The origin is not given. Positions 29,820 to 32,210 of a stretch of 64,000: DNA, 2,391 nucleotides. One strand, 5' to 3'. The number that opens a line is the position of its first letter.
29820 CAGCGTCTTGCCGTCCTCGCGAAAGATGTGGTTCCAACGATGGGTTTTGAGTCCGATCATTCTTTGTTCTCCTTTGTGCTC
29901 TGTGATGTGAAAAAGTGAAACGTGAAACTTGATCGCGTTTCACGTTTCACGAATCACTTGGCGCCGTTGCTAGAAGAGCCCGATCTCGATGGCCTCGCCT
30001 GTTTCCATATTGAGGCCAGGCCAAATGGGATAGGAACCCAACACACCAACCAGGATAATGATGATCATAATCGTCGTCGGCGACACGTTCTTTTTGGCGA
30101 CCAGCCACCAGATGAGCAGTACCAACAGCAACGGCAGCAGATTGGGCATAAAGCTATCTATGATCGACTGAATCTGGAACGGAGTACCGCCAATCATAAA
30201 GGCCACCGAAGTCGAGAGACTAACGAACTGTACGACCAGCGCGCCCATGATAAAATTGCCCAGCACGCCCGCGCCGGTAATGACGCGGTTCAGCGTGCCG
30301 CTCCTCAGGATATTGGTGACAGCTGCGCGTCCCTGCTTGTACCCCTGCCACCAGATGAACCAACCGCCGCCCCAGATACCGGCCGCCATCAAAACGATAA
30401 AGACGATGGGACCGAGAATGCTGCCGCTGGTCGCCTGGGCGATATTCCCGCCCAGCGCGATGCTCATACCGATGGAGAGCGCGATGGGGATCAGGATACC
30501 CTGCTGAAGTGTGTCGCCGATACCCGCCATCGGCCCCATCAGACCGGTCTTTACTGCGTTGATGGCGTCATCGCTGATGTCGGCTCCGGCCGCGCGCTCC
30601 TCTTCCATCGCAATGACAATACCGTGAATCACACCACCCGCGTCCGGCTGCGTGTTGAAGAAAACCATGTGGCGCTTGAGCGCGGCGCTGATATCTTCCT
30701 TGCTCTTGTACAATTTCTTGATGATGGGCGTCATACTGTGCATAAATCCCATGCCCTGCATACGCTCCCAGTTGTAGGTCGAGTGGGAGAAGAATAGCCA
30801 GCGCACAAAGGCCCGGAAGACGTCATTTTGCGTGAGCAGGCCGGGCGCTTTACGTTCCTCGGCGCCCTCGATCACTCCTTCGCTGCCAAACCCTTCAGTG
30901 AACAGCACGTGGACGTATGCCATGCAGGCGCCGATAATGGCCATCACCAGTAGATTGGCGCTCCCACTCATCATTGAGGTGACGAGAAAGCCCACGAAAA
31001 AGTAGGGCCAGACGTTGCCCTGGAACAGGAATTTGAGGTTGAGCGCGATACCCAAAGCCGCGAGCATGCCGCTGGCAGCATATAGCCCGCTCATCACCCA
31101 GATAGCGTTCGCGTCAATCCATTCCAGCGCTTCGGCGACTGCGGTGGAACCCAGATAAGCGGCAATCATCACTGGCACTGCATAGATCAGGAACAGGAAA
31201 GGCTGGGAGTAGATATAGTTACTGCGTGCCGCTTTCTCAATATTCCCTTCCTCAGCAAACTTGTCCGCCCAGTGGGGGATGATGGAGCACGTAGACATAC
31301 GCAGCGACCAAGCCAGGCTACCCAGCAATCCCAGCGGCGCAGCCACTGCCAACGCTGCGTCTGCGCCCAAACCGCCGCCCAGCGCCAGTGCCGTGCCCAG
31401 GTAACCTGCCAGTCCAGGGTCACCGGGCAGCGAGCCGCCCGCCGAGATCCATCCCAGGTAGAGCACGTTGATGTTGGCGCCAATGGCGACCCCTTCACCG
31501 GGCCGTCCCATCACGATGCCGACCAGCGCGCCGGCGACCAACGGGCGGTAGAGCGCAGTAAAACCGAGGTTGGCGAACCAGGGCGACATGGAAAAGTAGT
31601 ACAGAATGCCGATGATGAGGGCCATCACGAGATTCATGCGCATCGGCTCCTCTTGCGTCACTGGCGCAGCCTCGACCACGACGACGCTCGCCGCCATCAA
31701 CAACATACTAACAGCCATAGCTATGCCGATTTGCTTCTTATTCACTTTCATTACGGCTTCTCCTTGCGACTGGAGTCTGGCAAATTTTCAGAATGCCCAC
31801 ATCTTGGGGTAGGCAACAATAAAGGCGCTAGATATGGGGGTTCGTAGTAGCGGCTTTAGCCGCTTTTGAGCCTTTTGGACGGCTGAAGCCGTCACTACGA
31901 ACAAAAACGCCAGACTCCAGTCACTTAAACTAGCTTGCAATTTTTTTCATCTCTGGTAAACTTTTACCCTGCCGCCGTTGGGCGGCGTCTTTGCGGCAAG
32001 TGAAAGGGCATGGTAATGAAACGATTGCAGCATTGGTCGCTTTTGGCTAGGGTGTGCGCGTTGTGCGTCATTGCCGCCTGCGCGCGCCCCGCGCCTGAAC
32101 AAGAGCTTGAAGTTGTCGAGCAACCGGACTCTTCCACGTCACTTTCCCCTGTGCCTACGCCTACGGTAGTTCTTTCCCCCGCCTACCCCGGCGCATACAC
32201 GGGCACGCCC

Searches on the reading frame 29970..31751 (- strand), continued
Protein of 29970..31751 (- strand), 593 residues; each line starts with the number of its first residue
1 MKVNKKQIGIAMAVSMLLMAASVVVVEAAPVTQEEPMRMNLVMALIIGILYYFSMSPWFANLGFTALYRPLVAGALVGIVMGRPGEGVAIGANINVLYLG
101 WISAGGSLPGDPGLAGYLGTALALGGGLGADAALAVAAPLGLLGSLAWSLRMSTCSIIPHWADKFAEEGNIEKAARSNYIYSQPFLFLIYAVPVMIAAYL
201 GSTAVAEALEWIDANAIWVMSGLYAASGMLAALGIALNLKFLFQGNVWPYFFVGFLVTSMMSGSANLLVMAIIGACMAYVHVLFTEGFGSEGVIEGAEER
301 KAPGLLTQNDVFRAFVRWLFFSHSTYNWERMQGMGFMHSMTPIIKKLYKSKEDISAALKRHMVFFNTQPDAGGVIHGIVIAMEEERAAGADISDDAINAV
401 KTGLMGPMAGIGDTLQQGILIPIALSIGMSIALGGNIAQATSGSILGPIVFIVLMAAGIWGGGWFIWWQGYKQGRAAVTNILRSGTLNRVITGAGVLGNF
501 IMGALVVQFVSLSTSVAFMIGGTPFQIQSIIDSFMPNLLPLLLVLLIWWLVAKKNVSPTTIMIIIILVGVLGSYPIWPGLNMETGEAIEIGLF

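Call 30: find_encoding_contigs(protein=P0098, flank=7000, max_places=2)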
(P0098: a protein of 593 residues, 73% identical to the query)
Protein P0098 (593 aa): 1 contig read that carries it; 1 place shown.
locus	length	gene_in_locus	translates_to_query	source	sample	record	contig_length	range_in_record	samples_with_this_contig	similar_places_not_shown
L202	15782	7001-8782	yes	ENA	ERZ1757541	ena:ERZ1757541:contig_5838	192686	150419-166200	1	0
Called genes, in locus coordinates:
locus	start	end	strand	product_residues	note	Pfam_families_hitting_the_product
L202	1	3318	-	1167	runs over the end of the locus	PF17757:UvrB_inter, PF02559:CarD_TRCF_RID, PF00270:DEAD, PF04851:ResIII, PF00271:Helicase_C, PF03461:TRCF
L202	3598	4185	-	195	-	PF01195:Pept_tRNA_hydro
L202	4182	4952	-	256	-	-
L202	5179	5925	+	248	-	PF00392:GntR, PF14502:HTH_41 (weak), PF07702:UTRA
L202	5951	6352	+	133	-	PF03610:EIIA-man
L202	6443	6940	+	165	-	PF03830:PTSIIB_sorb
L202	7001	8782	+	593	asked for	PF03609:EII-Sor, PF03613:EIID-AGA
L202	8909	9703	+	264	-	PF01791:DeoC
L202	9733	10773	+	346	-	PF08240:ADH_N, PF16912:Glu_dehyd_C (weak), PF00107:ADH_zinc_N, PF13602:ADH_zinc_N_2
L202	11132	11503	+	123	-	PF00903:Glyoxalase, PF12681:Glyoxalase_2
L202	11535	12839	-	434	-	PF02885:Glycos_trans_3N, PF00591:Glycos_transf_3, PF07831:PYNP_C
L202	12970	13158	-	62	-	-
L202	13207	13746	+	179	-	PF00106:adh_short, PF13561:adh_short_C2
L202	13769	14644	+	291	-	PF00892:EamA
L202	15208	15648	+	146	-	PF00248:Aldo_ket_red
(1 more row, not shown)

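Call 36: list_cluster_members(proteins=[L001:240-1964:-, L001:1961-2230:-, L001:2549-3301:+, L001:3294-3689:+, L001:3711-4205:+])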
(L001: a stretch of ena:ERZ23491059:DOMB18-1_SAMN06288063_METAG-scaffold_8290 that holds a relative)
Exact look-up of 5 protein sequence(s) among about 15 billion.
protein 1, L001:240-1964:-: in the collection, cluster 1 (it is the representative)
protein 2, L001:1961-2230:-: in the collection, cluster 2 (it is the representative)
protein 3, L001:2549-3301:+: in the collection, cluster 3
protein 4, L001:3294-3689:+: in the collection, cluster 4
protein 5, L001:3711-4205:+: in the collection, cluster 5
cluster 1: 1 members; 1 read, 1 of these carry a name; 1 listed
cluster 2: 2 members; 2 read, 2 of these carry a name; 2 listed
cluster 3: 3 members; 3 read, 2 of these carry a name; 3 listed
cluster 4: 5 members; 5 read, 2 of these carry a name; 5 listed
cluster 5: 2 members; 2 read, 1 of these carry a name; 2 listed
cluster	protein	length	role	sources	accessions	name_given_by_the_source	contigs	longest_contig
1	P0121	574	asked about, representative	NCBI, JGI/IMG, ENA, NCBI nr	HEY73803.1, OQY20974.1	MAG: phosphoenolpyruvate--protein phosphotransferase [Anaerolineaceae bacterium 4572_32.2]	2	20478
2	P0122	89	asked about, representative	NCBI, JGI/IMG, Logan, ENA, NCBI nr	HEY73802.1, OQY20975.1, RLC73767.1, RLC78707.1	MAG: HPr family phosphocarrier protein [Chloroflexi bacterium] | MAG: PTS sugar transporter subunit IIA [Anaerolineaceae bacterium 4572_32.2]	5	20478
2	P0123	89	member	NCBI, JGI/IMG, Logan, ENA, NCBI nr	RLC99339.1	MAG: HPr family phosphocarrier protein [Chloroflexi bacterium] | MAG: HPr family phosphocarrier protein [Chloroflexota bacterium]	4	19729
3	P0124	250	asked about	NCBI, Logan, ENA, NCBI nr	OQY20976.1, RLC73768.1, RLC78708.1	MAG: hypothetical protein DRJ03_24820 [Chloroflexi bacterium] | MAG: hypothetical protein B6I35_09390 [Anaerolineaceae bacterium 4572_32.2]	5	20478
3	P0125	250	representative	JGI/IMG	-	-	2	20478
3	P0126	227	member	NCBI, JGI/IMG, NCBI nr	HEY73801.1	MAG TPA: GntR family transcriptional regulator [Thermoflexia bacterium] | GntR family transcriptional regulator [Thermoflexia bacterium]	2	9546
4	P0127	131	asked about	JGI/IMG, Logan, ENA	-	-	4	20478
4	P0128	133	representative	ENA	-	-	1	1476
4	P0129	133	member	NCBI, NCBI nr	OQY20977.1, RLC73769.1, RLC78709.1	MAG: PTS mannose transporter subunit IIAB [Chloroflexi bacterium] | MAG: hypothetical protein B6I35_09395 [Anaerolineaceae bacterium 4572_32.2]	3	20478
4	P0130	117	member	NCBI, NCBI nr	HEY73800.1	MAG TPA: PTS sugar transporter subunit IIA, partial [Thermoflexia bacterium] | PTS sugar transporter subunit IIA [Thermoflexia bacterium]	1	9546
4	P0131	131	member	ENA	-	-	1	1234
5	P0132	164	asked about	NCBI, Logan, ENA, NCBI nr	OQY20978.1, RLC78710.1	MAG: PTS mannose/fructose/sorbose transporter subunit IIB [Chloroflexi bacterium] | MAG: hypothetical protein B6I35_09400 [Anaerolineaceae bacterium 4572_32.2]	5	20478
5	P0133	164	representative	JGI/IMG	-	-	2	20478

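Call 37: list_cluster_members(proteins=[window:29970-31751:-, window:29085-29879:-, window:32010-33575:+, window:26318-27616:-])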
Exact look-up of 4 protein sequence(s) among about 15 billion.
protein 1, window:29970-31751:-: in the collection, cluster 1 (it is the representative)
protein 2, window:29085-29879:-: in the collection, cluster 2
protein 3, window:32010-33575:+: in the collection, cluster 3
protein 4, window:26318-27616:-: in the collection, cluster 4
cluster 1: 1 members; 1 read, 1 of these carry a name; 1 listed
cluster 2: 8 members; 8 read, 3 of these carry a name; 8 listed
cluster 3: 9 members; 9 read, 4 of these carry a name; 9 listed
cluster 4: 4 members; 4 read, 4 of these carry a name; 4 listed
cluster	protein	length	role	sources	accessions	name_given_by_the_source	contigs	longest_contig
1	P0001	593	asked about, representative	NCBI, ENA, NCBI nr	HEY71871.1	MAG TPA: hypothetical protein G4N99_01200 [Thermoflexia bacterium] | hypothetical protein [Thermoflexia bacterium]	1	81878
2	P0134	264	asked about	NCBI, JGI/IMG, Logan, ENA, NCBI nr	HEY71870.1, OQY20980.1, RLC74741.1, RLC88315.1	MAG: aldolase [Chloroflexi bacterium] | MAG: hypothetical protein B6I35_09410 [Anaerolineaceae bacterium 4572_32.2]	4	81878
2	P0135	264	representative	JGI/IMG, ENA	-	-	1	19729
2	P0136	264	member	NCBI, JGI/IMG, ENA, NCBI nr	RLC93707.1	MAG: aldolase [Chloroflexi bacterium] | MAG: aldolase [Chloroflexota bacterium]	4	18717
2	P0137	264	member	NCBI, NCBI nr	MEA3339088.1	MAG: aldolase [Chloroflexota bacterium] | aldolase [Chloroflexota bacterium]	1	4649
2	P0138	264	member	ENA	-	-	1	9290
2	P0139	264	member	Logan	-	-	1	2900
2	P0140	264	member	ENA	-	-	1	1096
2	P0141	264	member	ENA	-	-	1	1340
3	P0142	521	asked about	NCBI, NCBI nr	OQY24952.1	MAG: hypothetical protein B6I35_00240 [Anaerolineaceae bacterium 4572_32.2]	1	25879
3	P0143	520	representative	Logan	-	-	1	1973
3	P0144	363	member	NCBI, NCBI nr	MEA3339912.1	MAG: M23 family metallopeptidase, partial [Chloroflexota bacterium] | M23 family metallopeptidase [Chloroflexota bacterium]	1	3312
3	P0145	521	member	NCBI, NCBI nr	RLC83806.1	MAG: hypothetical protein DRJ03_16080 [Chloroflexi bacterium] | MAG: hypothetical protein DRJ03_16080 [Chloroflexota bacterium]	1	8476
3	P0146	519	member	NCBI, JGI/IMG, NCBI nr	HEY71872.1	MAG TPA: LysM peptidoglycan-binding domain-containing protein [Thermoflexia bacterium] | LysM peptidoglycan-binding domain-containing protein [Thermoflexia bacterium]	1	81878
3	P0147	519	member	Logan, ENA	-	-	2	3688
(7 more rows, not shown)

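Call 40: search_solved_structures(query=window:29970-31751:-, max_evalue=0.001)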
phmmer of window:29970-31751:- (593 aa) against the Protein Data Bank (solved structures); distinct sequences matched with E-value up to 0.001: 13.
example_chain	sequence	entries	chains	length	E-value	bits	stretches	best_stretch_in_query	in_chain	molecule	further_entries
6k1h_Z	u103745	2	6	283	7.6e-49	170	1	305-572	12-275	PTS mannose transporter subunit IID | PTS system mannose-specific EIID component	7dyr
7vlx_Z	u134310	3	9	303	3e-47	164.8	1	310-513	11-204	PTS mannose family transporter subunit IID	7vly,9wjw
7xno_Z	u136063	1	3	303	4.2e-44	154.4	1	306-513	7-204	Mannose permease IID component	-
7xtg_E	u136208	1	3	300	6.1e-44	153.8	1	306-513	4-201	Mannose permease IID component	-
8hfs_Z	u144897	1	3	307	1.3e-42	149.4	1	310-514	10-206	Mannose-specific PTS system, IID component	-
9wjr_Z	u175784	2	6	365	7.9e-39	137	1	308-515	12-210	PTS mannose transporter subunit IID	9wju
6k1h_Y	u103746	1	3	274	1.9e-23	86.2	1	66-286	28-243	PTS system mannose-specific EIIC component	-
7dyr_Y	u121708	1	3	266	2.1e-23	86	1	66-286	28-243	PTS system mannose-specific EIIC component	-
7xno_Y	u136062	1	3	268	5.9e-18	68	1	63-292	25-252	Mannose permease IIC component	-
7vlx_Y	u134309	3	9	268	8.4e-18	67.5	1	63-289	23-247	Mannose/fructose/sorbose family PTS transporter subunit IIC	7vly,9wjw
7xtg_D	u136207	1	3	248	4.2e-17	65.2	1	66-285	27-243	Mannose permease IIC component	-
9wjr_Y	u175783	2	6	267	9e-15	57.5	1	55-293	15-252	Mannose/fructose/sorbose family PTS transporter subunit IIC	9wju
8hfs_Y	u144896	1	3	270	9.1e-13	50.9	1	65-290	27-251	Mannose-specific PTS system, IIC component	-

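Call 47: find_encoding_contigs(protein=P0130, flank=10000, max_places=3)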
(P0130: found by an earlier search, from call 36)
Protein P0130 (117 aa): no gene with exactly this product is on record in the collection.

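Call 48: find_encoding_contigs(protein=P0126, flank=10000, max_places=3)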
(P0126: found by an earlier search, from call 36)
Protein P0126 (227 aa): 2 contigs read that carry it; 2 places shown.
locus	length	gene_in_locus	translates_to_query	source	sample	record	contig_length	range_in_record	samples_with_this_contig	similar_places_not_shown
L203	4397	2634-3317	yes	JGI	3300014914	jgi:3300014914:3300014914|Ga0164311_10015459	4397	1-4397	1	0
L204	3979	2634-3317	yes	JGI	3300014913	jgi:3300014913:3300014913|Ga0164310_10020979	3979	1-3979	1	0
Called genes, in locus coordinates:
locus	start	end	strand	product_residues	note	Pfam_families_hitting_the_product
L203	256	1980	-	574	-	PF05524:PEP-utilisers_N, PF00391:PEP-utilizers, PF02896:PEP-utilizers_C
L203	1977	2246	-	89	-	PF00381:PTS-HPr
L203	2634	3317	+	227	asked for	PF00392:GntR, PF07702:UTRA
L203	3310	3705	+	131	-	PF03610:EIIA-man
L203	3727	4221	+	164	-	PF03830:PTSIIB_sorb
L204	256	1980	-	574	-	PF05524:PEP-utilisers_N, PF00391:PEP-utilizers, PF02896:PEP-utilizers_C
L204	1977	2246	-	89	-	PF00381:PTS-HPr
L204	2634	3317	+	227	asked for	PF00392:GntR, PF07702:UTRA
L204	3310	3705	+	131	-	PF03610:EIIA-man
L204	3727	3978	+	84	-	?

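Call 49: find_encoding_contigs(protein=P0002, flank=5000, max_places=4)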
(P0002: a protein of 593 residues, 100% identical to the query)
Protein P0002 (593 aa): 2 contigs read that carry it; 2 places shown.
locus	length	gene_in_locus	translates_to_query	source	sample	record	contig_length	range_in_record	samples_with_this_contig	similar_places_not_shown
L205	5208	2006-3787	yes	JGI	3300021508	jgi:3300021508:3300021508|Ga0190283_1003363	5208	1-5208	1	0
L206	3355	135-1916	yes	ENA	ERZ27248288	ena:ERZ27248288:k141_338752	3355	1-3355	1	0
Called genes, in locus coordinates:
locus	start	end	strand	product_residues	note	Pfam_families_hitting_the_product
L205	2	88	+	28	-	?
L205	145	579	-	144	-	PF01029:NusB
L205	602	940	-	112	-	PF03780:Asp23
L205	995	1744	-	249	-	PF00106:adh_short, PF08659:KR, PF13561:adh_short_C2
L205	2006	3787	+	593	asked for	PF03609:EII-Sor, PF03613:EIID-AGA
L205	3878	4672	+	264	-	PF01791:DeoC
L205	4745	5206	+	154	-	?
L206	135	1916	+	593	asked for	PF03609:EII-Sor, PF03613:EIID-AGA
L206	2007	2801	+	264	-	PF01791:DeoC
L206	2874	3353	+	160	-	?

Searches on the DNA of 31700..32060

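Call 38: search_rna_families(source=window, start=31700, end=32060, threshold=evalue, max_evalue=1)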
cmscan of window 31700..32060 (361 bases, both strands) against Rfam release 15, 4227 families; matches with E-value up to 1: 1.
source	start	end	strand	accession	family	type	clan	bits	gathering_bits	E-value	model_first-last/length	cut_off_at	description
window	31823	31912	-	RF03600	MIR3627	Gene; miRNA;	-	21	64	0.034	1-89/89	no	MIR3627 microRNA precursor family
